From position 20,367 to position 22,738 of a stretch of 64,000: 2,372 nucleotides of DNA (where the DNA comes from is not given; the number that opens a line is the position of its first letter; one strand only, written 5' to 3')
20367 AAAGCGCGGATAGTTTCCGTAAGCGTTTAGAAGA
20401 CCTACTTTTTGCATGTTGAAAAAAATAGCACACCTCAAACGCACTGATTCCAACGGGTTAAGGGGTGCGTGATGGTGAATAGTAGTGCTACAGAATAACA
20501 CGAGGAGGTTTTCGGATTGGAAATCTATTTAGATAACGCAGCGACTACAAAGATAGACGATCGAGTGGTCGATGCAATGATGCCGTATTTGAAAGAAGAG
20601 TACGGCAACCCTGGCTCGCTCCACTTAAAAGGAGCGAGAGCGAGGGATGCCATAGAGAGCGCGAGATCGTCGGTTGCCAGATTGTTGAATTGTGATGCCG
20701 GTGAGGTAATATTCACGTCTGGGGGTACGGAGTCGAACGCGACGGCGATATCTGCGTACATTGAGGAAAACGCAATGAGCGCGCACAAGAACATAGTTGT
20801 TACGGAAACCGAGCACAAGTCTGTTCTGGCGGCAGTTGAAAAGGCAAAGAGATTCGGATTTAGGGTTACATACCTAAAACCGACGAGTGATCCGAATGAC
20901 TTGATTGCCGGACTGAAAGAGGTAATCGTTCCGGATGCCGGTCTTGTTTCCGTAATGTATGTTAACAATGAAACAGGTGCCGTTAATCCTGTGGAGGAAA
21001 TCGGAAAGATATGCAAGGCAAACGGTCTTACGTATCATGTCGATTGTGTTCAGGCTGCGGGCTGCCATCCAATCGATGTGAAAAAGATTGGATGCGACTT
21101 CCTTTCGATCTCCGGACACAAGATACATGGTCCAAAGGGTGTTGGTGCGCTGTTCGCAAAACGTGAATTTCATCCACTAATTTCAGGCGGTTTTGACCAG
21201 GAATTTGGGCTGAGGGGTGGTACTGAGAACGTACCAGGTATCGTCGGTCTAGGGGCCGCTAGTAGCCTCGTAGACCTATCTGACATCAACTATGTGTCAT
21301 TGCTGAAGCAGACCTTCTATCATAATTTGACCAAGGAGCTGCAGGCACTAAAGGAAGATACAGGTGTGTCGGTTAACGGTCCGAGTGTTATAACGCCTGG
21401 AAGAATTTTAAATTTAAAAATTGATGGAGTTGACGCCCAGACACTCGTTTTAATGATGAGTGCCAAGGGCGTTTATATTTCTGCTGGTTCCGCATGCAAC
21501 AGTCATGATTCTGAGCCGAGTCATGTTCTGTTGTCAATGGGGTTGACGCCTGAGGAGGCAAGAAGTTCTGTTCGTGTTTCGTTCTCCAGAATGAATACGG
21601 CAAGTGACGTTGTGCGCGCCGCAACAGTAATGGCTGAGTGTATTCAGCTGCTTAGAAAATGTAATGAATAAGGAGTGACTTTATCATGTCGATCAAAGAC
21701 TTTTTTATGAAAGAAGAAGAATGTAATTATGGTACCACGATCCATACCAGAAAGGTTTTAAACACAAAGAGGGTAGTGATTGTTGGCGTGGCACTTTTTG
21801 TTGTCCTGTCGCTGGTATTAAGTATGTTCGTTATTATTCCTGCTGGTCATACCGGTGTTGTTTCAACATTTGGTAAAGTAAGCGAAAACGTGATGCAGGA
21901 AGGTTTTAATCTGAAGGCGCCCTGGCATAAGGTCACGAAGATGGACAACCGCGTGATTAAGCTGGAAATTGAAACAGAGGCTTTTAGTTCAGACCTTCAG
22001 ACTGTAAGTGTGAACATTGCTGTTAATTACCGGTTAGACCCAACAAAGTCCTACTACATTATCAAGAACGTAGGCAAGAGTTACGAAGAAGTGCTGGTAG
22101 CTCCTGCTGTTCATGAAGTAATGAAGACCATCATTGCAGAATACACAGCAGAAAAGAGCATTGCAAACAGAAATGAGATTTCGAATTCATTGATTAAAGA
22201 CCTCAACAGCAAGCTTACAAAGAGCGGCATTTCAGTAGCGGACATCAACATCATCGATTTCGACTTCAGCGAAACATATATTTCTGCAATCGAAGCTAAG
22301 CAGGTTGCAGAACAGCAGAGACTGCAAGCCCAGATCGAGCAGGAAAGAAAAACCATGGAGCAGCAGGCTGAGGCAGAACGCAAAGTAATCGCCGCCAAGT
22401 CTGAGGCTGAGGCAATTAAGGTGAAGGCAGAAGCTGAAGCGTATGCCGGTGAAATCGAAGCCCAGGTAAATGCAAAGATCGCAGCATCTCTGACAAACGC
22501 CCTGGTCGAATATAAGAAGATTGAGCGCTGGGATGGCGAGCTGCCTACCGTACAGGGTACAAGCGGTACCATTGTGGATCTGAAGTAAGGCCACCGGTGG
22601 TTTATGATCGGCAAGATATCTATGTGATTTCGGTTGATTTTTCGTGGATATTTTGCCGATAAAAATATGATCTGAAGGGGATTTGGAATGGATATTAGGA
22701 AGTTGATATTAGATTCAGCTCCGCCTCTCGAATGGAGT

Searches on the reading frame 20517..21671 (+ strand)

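Call 35: search_protein_families(library=phrogs, proteins=[window:20517-21671:+], max_evalue=0.00001)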
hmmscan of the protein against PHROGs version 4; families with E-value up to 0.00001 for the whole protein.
window:20517-21671:+ (384 aa): 2 families
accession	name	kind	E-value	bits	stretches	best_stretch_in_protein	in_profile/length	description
phrog_12787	-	unknown function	3.5e-109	366.4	1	2-381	6-384/387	-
phrog_20062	-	unknown function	1.4e-06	28.6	1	44-213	37-215/349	-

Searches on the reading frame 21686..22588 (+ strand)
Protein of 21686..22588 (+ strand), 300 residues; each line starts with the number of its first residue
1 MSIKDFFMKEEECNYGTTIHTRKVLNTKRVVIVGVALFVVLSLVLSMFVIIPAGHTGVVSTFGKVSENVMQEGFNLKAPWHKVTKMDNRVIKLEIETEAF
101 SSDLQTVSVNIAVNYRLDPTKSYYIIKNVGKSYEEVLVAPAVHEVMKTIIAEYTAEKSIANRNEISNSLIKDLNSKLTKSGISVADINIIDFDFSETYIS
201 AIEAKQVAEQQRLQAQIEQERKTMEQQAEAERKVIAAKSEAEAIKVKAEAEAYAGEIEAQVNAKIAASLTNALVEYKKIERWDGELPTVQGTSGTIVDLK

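Call 35: search_protein_families(library=phrogs, proteins=[window:21686-22588:+], max_evalue=0.00001)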
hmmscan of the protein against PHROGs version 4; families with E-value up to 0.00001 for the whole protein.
window:21686-22588:+ (300 aa): 1 family
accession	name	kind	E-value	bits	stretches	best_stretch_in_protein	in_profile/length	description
phrog_200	-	other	3.3e-53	182.1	1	21-295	75-351/379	lipoprotein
